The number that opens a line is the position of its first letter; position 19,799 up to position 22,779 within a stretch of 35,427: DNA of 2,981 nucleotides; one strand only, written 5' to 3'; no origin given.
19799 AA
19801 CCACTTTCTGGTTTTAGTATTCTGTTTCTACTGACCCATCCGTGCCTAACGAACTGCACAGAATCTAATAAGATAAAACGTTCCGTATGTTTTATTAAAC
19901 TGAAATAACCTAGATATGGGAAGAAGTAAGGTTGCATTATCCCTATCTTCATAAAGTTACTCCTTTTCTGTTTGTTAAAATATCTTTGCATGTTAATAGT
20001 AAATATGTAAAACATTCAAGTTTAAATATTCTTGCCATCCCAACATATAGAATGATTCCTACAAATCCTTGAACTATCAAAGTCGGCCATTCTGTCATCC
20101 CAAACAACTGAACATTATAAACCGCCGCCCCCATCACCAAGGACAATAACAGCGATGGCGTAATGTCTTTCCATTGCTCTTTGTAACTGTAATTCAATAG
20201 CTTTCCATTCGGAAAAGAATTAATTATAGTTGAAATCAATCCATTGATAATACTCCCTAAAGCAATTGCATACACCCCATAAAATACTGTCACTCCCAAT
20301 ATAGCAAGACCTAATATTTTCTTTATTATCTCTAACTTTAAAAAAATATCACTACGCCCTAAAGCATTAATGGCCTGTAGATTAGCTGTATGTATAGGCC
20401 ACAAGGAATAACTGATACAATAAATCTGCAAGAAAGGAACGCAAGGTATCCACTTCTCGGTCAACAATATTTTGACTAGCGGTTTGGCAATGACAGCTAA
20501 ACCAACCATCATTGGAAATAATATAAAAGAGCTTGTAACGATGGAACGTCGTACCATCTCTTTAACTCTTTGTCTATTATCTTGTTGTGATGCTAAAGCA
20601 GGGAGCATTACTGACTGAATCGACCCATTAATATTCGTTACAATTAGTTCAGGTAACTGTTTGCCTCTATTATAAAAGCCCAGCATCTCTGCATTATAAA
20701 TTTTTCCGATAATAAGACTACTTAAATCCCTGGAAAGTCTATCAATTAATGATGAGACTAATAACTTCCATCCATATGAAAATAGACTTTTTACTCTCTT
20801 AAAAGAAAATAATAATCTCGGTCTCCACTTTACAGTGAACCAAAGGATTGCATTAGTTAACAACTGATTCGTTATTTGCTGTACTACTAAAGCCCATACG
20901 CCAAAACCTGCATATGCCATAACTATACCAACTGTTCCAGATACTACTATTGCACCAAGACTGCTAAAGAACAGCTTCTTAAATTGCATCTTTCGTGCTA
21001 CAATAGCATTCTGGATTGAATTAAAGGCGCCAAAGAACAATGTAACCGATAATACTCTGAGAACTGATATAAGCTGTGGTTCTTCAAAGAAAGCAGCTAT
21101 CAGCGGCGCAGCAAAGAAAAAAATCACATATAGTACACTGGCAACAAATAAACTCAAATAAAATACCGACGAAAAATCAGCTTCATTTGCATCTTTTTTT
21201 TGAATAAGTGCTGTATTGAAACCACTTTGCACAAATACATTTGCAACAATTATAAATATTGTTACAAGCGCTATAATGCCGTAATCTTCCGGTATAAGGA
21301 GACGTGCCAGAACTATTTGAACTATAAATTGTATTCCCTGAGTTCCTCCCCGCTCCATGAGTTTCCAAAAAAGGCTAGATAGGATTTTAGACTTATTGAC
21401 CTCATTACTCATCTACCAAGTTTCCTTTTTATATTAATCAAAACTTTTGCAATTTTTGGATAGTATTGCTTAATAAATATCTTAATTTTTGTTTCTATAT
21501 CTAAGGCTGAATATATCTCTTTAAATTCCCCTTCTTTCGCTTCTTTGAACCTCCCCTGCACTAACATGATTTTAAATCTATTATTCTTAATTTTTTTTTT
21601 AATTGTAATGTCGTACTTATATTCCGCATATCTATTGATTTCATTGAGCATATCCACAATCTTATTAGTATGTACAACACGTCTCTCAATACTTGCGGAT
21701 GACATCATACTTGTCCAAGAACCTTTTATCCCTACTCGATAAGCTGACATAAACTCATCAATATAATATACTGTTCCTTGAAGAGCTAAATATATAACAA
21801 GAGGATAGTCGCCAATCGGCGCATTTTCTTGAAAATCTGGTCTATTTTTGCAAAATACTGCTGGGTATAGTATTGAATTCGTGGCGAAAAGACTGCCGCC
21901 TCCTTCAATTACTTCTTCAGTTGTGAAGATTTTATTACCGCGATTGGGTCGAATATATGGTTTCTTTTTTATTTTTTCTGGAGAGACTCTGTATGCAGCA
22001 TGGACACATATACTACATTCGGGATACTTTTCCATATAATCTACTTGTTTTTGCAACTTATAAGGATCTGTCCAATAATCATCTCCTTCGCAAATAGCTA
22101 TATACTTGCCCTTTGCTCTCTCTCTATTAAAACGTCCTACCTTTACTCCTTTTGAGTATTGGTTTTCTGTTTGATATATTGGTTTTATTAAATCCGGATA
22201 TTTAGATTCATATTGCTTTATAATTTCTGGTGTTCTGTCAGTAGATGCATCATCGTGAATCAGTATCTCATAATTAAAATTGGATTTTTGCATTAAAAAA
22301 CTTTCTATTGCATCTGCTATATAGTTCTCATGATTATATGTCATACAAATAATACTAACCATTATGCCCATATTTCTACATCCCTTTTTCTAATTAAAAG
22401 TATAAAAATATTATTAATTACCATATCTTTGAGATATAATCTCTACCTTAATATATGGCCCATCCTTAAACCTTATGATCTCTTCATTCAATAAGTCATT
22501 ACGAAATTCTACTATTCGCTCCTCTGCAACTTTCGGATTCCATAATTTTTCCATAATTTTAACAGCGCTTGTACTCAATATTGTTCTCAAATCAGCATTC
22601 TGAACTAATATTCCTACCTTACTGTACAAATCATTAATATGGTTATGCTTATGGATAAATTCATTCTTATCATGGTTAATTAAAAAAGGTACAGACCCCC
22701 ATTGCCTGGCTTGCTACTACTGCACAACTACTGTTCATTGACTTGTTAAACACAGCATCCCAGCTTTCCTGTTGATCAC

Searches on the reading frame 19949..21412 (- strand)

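Call 7: search_protein_families(library=pfam, proteins=[window:19949-21412:-], max_evalue=0.001)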
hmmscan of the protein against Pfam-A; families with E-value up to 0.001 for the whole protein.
window:19949-21412:- (487 aa): 2 families
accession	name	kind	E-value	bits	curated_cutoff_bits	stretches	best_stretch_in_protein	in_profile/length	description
PF13440.11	Polysacc_synt_3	-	1.3e-105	353.3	23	1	34-326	1-293/293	Polysaccharide biosynthesis protein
PF01943.22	Polysacc_synt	-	3e-37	129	28.2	1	13-275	4-272/274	Polysaccharide biosynthesis protein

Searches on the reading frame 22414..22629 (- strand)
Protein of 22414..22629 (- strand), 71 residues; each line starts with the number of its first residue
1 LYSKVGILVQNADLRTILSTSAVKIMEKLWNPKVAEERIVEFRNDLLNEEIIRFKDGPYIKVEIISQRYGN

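Call 8: search_protein_families(library=pfam, proteins=[window:22414-22629:-], max_evalue=0.001)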
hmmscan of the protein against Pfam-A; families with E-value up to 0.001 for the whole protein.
window:22414-22629:- (71 aa): 0 families
